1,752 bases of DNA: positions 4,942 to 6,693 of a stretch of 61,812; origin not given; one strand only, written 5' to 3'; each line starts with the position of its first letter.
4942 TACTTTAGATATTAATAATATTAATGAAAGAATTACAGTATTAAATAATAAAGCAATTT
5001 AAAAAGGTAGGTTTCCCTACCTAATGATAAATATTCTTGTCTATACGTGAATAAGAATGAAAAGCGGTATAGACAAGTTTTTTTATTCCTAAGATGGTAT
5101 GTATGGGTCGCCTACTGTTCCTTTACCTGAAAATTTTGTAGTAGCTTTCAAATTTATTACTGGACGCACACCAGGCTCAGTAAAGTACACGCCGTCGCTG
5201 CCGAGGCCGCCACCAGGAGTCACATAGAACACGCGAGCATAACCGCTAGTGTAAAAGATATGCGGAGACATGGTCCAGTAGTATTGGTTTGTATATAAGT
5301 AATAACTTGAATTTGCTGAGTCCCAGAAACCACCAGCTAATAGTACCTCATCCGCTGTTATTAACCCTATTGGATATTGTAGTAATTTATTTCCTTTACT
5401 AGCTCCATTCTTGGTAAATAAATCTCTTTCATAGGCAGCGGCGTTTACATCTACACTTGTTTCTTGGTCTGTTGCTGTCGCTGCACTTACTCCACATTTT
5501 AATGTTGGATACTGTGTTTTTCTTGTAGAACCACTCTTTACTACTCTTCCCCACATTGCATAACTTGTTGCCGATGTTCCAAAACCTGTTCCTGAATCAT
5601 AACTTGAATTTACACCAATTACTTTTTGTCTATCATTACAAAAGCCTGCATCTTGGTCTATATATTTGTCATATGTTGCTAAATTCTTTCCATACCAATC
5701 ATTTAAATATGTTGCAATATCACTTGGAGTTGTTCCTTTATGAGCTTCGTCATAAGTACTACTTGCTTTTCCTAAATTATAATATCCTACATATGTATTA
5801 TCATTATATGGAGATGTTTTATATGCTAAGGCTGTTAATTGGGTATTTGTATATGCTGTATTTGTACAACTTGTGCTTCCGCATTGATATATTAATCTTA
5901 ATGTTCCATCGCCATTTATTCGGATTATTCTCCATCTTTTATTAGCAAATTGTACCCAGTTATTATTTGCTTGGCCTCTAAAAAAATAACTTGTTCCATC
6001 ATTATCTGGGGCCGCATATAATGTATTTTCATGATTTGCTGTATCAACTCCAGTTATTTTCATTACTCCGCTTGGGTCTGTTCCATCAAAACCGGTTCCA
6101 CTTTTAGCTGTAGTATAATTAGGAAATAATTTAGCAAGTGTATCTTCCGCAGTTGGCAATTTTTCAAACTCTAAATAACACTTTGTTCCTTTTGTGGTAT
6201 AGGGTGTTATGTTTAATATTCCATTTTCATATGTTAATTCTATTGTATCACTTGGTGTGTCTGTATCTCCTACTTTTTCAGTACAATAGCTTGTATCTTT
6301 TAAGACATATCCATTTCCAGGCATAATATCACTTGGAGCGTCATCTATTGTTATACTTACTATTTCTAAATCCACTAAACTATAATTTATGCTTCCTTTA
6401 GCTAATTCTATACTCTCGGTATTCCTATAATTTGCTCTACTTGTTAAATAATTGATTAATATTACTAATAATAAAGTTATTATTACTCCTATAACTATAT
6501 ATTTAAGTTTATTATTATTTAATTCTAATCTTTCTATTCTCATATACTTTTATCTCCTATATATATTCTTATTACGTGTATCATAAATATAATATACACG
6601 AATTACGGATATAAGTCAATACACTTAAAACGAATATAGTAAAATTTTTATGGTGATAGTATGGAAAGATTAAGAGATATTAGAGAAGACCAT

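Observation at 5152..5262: Hypervariable 90-nt patch in paralog A resembles a diversity-generating-retroelement (DGR) variable region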

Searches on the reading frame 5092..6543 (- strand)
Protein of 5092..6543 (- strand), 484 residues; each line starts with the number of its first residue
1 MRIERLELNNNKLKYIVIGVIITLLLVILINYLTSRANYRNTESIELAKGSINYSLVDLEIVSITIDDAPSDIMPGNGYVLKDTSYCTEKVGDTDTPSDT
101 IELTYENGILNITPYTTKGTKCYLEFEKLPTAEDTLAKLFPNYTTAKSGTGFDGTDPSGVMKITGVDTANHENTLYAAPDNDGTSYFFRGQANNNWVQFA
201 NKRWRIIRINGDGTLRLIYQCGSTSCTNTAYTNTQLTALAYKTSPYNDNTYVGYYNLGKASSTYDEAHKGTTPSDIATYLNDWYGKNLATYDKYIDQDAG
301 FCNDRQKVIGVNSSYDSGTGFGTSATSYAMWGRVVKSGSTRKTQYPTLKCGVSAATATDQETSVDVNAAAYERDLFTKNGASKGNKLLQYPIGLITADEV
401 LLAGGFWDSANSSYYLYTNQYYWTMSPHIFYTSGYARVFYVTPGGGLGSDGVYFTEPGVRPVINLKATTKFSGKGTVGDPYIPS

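Call 9: search_protein_families(library=pfam, proteins=[window:5092-6543:-], max_evalue=1)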
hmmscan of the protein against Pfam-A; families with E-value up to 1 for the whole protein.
window:5092-6543:- (484 aa): 2 families
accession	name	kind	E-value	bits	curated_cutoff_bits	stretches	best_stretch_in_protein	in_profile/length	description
PF19789.6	DUF6273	-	0.0029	17.9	23.5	1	408-466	113-171/172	Domain of unknown function (DUF6273)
PF11174.13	DUF2970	-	0.27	11.5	27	1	11-31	29-49/56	Protein of unknown function (DUF2970)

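Call 12: find_encoding_contigs(protein=window:5092-6543:-, flank=10000, max_places=6)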
Protein window:5092-6543:- (484 aa): no gene with exactly this product is on record in the collection.

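Call 23: find_homologous_proteins(query=window:5092-6543:-, max_evalue=0.00001)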
Query window:5092-6543:- (484 aa): 5002 proteins with E <= 0.00001 among 8000 candidates; the best 120 are listed.
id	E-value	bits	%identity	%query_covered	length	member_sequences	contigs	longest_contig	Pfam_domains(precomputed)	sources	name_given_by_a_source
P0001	0.0e+0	1101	100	100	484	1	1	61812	-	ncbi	-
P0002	2.2e-181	622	63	100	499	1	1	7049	-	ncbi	-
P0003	1.1e-166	573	72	78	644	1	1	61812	-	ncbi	-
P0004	2.1e-166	573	56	100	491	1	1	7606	-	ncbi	-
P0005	6.5e-161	554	60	100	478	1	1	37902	-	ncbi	-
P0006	4.9e-158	545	55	100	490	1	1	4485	-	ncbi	-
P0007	1.8e-157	543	59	100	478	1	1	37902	-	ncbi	-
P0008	1.0e-156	541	56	100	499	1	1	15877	-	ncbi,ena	-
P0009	8.5e-151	521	54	100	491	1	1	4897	-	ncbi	-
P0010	1.9e-147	510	55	94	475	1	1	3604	-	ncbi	-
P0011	4.6e-145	502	54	100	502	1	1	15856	-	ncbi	-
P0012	5.6e-144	499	54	96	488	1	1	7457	-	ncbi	-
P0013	9.9e-143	495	56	100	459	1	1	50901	-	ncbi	-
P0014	5.6e-141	489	63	78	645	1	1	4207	-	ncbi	-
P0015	7.6e-127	442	52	100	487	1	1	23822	-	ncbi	-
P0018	2.0e-110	388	39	85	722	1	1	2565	PF19789.7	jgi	-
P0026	4.9e-107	377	44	100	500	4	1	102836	-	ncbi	-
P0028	2.2e-106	375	45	100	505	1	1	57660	-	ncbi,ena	-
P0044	1.3e-101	359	43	100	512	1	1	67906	-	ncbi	-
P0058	5.9e-98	347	35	99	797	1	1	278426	PF19789.7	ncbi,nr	ncbi:MAG: hypothetical protein NC483_01395 [Ruminococcus sp.]|nr:hypothetical protein [Ruminococcus 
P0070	1.4e-94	336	39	71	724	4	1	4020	PF19789.7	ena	-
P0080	2.9e-91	325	34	95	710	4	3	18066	PF19789.7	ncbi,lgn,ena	-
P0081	5.2e-91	324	39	74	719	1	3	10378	PF19789.7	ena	-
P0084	8.6e-91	323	41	66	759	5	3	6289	-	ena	-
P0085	1.5e-90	322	42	99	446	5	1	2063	-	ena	-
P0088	6.0e-90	320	42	63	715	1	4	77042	PF19789.7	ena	-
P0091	1.3e-89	319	39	65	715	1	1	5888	PF19789.7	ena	-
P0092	6.7e-89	317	40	65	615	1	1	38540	PF19789.7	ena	-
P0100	1.1e-86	310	42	100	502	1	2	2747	PF19789.7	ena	-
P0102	2.0e-86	309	43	63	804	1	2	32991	PF19789.7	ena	-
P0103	2.4e-86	309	43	63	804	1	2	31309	PF19789.7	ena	-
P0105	2.9e-86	308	42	63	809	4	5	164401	-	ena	-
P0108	9.2e-86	307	42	63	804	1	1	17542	PF19789.7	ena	-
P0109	1.1e-85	306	40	64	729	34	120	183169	-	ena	-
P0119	1.1e-84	303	40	73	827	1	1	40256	PF19789.7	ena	-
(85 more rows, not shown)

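Call 26: find_encoding_contigs(protein=P0001, flank=10000, max_places=3)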
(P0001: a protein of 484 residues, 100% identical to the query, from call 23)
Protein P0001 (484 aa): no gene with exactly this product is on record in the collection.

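Call 57: find_encoding_contigs(protein=P0109, flank=10000, max_places=6)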
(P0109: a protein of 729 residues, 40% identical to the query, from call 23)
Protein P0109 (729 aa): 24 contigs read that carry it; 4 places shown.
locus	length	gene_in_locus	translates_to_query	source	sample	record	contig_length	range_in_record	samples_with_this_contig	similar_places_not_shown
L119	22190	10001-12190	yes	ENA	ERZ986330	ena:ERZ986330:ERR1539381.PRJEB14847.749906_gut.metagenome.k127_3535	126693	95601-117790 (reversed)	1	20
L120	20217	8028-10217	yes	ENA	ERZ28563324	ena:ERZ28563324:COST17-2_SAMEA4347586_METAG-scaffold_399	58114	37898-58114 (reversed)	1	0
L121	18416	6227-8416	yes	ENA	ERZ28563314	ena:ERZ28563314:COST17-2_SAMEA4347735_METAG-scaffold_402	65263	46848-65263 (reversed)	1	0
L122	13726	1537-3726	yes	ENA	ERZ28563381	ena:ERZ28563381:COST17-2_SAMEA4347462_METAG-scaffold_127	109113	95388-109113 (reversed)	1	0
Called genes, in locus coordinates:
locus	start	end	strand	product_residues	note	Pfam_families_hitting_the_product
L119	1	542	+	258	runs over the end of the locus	PF04018:VCA0040-like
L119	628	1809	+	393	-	-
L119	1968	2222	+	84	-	PF00584:SecE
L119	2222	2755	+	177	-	PF02357:NusG, PF00467:KOW (weak)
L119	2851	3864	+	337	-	PF02016:Peptidase_S66, PF17676:Peptidase_S66C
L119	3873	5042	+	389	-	-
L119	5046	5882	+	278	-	-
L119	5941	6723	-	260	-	PF00528:BPD_transp_1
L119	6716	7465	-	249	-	PF03193:RsgA_GTPase (weak), PF00005:ABC_tran, PF13304:AAA_21 (faint)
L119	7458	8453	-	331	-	PF13379:NMT1_2, PF09084:NMT1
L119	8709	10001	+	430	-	-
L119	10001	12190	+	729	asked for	-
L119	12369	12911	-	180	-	-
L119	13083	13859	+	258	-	PF03496:ADPrib_exo_Tox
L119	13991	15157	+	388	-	-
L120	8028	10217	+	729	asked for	-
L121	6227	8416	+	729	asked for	-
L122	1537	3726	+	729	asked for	-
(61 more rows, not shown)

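Call 59: list_cluster_members(proteins=[P0109, P0084, P0085, P0105])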
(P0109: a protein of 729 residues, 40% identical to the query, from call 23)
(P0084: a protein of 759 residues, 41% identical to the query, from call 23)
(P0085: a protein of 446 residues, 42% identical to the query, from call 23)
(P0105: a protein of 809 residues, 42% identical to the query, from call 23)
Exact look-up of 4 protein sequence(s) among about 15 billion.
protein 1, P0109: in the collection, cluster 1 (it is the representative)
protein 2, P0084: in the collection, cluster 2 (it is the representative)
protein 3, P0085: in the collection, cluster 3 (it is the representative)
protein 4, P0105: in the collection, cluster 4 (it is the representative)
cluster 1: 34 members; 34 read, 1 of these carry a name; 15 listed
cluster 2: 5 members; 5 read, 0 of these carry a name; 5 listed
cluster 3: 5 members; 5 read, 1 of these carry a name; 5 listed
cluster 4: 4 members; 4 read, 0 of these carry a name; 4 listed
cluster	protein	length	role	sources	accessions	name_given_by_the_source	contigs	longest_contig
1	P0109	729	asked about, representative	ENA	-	-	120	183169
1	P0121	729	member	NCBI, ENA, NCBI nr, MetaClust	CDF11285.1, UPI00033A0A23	unknown [Mycoplasma sp. CAG:776] | status=active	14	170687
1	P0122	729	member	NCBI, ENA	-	-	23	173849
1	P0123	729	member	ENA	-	-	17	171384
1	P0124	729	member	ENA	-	-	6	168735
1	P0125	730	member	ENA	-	-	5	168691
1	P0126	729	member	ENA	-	-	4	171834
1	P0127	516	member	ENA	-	-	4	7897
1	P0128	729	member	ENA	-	-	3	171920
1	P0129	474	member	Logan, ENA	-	-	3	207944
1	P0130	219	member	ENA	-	-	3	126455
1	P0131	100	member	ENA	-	-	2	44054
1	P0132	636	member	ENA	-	-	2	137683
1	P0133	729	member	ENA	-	-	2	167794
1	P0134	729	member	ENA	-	-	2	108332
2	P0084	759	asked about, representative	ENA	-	-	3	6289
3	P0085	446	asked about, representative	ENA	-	-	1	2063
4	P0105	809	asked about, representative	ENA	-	-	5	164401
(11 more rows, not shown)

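Call 66: find_encoding_contigs(protein=P0044, flank=10000, max_places=2)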
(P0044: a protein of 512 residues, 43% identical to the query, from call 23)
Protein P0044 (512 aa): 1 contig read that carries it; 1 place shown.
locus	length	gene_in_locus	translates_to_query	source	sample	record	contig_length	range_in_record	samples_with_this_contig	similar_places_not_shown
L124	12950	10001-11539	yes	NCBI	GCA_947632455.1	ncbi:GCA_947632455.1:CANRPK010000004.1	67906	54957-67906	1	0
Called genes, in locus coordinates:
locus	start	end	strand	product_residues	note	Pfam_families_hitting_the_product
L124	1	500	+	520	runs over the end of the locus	PF01144:CoA_trans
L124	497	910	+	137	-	-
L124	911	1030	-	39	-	-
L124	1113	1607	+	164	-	-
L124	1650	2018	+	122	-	-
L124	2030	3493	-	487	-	-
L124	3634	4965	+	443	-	PF04892:VanZ-LLP1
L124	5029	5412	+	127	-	-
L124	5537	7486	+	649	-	PF00270:DEAD (faint), PF04851:ResIII, PF17757:UvrB_inter, PF27431:UvrB_3rd, PF00271:Helicase_C, PF12344:UvrB, PF02151:UVR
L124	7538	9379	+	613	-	PF19484:DUF6020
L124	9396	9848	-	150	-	PF12844:HTH_19, PF13560:HTH_31 (faint), PF01381:HTH_3, PF13443:HTH_26 (faint), PF12844:HTH_19, PF01381:HTH_3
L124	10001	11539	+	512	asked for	-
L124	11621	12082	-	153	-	PF13560:HTH_31 (faint), PF15731:MqsA_antitoxin (faint), PF01381:HTH_3, PF12844:HTH_19, PF13443:HTH_26 (weak), PF12844:HTH_19, PF01381:HTH_3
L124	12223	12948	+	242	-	?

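Call 75: predict_structure(alignment_id=A4)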
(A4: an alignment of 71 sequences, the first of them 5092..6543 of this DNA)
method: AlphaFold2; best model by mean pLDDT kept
length: 484 residues; sequences in the alignment: 71
mean_pLDDT: 90.2   pTM: 0.82
mean pLDDT of the five models: 90.2, 88.8, 88.4, 87.7, 87.5
residues with pLDDT >= 90: 370; 70-90: 74; 50-70: 12; < 50: 28
segments of 3 or more residues with pLDDT < 50: 1-9, 38-56
pLDDT, mean of each block of 10 residues (from residue 1): 44 67 86 62 38 52 92 88 89 80 85 83 92 95 95 88 96 94 97 97 98 98 94 96 96 95 95 98 98 96 96 97 98 98 97 97 95 97 97 98 97 98 98 96 98 98 96 96 95
secondary structure, 60 per line:
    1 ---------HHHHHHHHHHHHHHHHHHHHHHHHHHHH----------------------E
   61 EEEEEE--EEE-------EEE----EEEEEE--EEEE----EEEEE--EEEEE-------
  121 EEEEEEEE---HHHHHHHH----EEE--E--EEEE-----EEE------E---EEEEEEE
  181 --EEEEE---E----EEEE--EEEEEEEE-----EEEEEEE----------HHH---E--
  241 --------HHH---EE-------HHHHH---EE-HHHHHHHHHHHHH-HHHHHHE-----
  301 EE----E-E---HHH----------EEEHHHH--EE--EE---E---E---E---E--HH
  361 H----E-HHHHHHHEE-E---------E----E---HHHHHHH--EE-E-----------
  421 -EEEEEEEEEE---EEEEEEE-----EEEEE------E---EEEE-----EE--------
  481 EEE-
elements in order: H10-37 E60-66 E69-71 E79-81 E86-91 E94-97 E102-106 E109-113 E121-128 H132-139 E144-146 E152-155 E161-163 E174-180 E183-187 E196-199 E202-209 E215-221 H264-268 H275-287 H289-294 E326-328 H329-332 H368-374 H397-403 E422-431 E435-441 E447-451 E462-465 E481-483

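Call 78: fold_search(model_id=the predicted structure, library=pdb)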
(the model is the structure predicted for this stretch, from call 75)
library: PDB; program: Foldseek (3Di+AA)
matches with E <= 10: 118; with E <= 0.001: 1
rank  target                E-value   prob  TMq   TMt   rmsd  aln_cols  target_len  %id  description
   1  9qa6                  5.5e-04  0.97  0.24  0.15  14.5       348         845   14  Cryo-EM structure of Thomasclavelia ramosa IgA peptidase (IgAse) active site mutant (S32-N876) (released 2025-06-25)
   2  6cp9_H                7.4e-01  0.01  0.05  0.14  15.3       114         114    9  Contact-dependent growth inhibition toxin - immunity protein complex from Klebsiella pneumoniae 342 (released 2019-03-13)
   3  2os7_A                8.3e-01  0.02  0.06  0.11  17.9       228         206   10  Caf1M periplasmic chaperone tetramer (released 2007-04-17)
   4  4r5o_A                8.3e-01  0.01  0.06  0.06  19.2       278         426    8  Crystal structure of a Quinonprotein alcohol dehydrogenase-like protein (BT1487) from Bacteroides thetaiotaomicron VPI (released 2014-09-10)
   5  6cp9_D                1.1e+00  0.03  0.07  0.20  13.5       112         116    9  Contact-dependent growth inhibition toxin - immunity protein complex from Klebsiella pneumoniae 342 (released 2019-03-13)
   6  4loh_A                1.3e+00  0.03  0.06  0.11  17.4       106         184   16  Crystal structure of hSTING(H232) in complex with c[G(2',5')pA(3',5')p] (released 2013-08-14)
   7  6tav_D                1.3e+00  0.01  0.05  0.02  18.2       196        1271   14  Crystal structure of endopeptidase-induced alpha2-macroglobulin (released 2021-05-12)
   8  7sho                  1.4e+00  0.03  0.06  0.11  18.3       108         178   17  Crystal structure of hSTING in complex with c[2',3'-(ara-2'-G, ribo-3'-A)-MP] (RJ242) (released 2022-10-12)
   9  9nhs_G                1.4e+00  0.01  0.04  0.02  16.4       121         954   13  Cryo-EM structure of SIWI-piRNA-target(39-nt)-GTSF1-Maelstrom-Spindle-E complex (released 2025-09-17)
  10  9g93_A                1.7e+00  0.01  0.07  0.06  24.6       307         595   13  CryoET structure of the in vitro grown Bacillus anthracis Sap S-layer (released 2024-12-18)
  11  8ik3_A                1.8e+00  0.02  0.06  0.08  18.0       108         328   17  Structure of Stimulator of interferon genes/ligand complex (released 2023-05-17)
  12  2os7_E                1.8e+00  0.01  0.06  0.11  17.1       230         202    8  Caf1M periplasmic chaperone tetramer (released 2007-04-17)
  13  2os7_C                1.8e+00  0.01  0.06  0.11  18.1       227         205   10  Caf1M periplasmic chaperone tetramer (released 2007-04-17)
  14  2xtl_B                1.9e+00  0.09  0.09  0.09   6.8        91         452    8  Structure of the major pilus backbone protein from Streptococcus Agalactiae (released 2011-07-06)
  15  8ik3_C                2.1e+00  0.03  0.06  0.08  17.8       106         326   19  Structure of Stimulator of interferon genes/ligand complex (released 2023-05-17)
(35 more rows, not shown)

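Call 79: fold_search(model_id=the predicted structure, library=viral)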
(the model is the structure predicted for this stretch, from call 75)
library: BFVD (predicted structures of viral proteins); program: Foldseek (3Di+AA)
matches with E <= 10: 196; with E <= 0.001: 6
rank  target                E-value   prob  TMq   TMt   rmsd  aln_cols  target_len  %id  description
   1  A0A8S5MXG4            1.3e-06  0.85  0.16  0.13  24.1       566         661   12  DUF6273 domain-containing protein [Siphoviridae sp. ct91l7]
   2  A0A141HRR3            9.5e-06  1.00  0.24  0.09  12.4       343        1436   13  (no name in the UniProt tables at hand)
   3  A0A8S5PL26            6.8e-05  0.99  0.22  0.22  18.0       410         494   11  DUF6273 domain-containing protein [Siphoviridae sp. ctOSJ35]
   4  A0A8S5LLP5            2.4e-04  1.00  0.23  0.16  10.7       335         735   12  Interferon alpha/beta receptor 1, Interferon I interferon signaling complex [Siphoviridae sp. ctvok7]
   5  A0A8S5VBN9            3.0e-04  1.00  0.26  0.38  10.1       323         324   15  DUF6273 domain-containing protein [Myoviridae sp. ctbEa13]
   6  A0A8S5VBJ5            4.0e-04  0.99  0.25  0.43  18.2       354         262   10  ATP-binding sugar transporter [Myoviridae sp. ctbEa13]
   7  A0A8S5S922            1.9e-03  0.41  0.18  0.13  18.5       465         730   10  Tail-collar fiber protein [Caudovirales sp. ctTVN2]
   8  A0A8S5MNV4            2.4e-03  1.00  0.25  0.54   7.5       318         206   11  DUF6273 domain-containing protein [Myoviridae sp. ctI7W9]
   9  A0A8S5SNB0            3.6e-03  0.97  0.19  0.50  10.3       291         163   10  DUF6273 domain-containing protein [Siphoviridae sp. ctCb814]
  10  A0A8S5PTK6            4.1e-03  0.97  0.23  0.25   7.8       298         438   13  Uncharacterized protein [Myoviridae sp. ctzS633]
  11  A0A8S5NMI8            4.6e-03  0.96  0.21  0.35  10.3       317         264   10  Retinoblastoma-binding protein-like protein [Siphoviridae sp. ctGMq5]
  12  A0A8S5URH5            7.9e-03  0.91  0.24  0.34  11.3       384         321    8  Uncharacterized protein [Myoviridae sp. ctsIb3]
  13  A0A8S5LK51            1.3e-02  0.89  0.25  0.31  12.1       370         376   11  DUF6273 domain-containing protein [Siphoviridae sp. ctnhN1]
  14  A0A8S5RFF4            1.3e-02  0.72  0.22  0.20  15.5       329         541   11  Uncharacterized protein [virus sp. ctQmo6]
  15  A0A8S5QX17            2.4e-02  0.25  0.17  0.14  17.3       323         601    9  Concanavalin A-like lectin/glucanase superfamily protein [Siphoviridae sp. ctcuE16]
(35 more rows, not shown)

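Call 109: find_encoding_contigs(protein=P0028, flank=10000, max_places=2)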
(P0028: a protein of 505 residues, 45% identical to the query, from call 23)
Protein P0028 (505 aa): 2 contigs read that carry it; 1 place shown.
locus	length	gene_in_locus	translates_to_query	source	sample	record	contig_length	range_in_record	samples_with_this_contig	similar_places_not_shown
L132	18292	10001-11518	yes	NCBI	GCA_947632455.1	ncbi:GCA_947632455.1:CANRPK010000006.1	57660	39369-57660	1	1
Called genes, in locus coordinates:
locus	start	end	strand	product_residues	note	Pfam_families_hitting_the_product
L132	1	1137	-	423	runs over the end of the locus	PF14501:HATPase_c_5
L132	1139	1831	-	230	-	PF00072:Response_reg, PF04397:LytTR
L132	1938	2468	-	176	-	-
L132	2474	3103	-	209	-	PF01551:Peptidase_M23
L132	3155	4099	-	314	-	PF08486:SpoIID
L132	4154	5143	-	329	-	-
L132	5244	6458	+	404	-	PF00162:PGK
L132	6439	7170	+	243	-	PF00121:TIM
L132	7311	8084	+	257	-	PF00072:Response_reg, PF08769:Spo0A_C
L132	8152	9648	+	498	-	PF01676:Metalloenzyme, PF06415:iPGM_N, PF01663:Phosphodiest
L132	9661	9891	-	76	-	PF12844:HTH_19, PF13560:HTH_31, PF01381:HTH_3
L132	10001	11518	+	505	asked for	-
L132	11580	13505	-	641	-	PF00912:Transgly, PF00905:Transpeptidase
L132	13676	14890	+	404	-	PF13304:AAA_21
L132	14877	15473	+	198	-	-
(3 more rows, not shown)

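Call 110: find_encoding_contigs(protein=P0026, flank=10000, max_places=2)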
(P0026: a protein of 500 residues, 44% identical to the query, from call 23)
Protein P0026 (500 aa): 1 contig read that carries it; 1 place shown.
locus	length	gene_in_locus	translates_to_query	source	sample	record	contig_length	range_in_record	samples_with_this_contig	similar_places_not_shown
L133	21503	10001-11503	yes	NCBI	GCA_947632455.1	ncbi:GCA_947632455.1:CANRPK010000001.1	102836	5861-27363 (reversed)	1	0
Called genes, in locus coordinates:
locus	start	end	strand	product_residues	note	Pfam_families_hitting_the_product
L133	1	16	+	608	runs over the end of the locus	PF00012:HSP70, PF06723:MreB_Mbl, PF00012:HSP70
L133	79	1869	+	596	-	PF08439:Peptidase_M3_N, PF01432:Peptidase_M3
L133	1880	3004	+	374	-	PF00226:DnaJ, PF01556:DnaJ_C, PF00684:DnaJ_CXXCXGXG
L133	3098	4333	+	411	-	-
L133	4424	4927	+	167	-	-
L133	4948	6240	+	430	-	PF00919:UPF0004, PF04055:Radical_SAM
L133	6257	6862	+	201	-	-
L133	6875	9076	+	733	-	PF23139:OB_YrrC, PF14490:HHH_RecD2, PF00580:UvrD-helicase (weak), PF13086:AAA_11 (weak), PF13245:AAA_19, PF13604:AAA_30, PF18335:SH3_13, PF13538:UvrD_C_2, +2 more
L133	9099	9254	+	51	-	-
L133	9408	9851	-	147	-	PF13560:HTH_31 (weak), PF01381:HTH_3, PF12844:HTH_19, PF13443:HTH_26 (faint), PF13560:HTH_31 (weak), PF01381:HTH_3, PF12844:HTH_19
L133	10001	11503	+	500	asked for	-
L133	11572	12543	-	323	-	PF01210:NAD_Gly3P_dh_N, PF07479:NAD_Gly3P_dh_C, PF20618:GPD_NAD_C_bact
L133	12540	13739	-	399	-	PF05496:RuvB_N, PF13177:DNA_pol3_delta2 (faint), PF00004:AAA, PF13173:AAA_14 (weak), PF16193:AAA_assoc_2, PF12002:MgsA_C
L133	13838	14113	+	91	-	-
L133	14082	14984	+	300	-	PF02899:Phage_int_SAM_1, PF00589:Phage_integrase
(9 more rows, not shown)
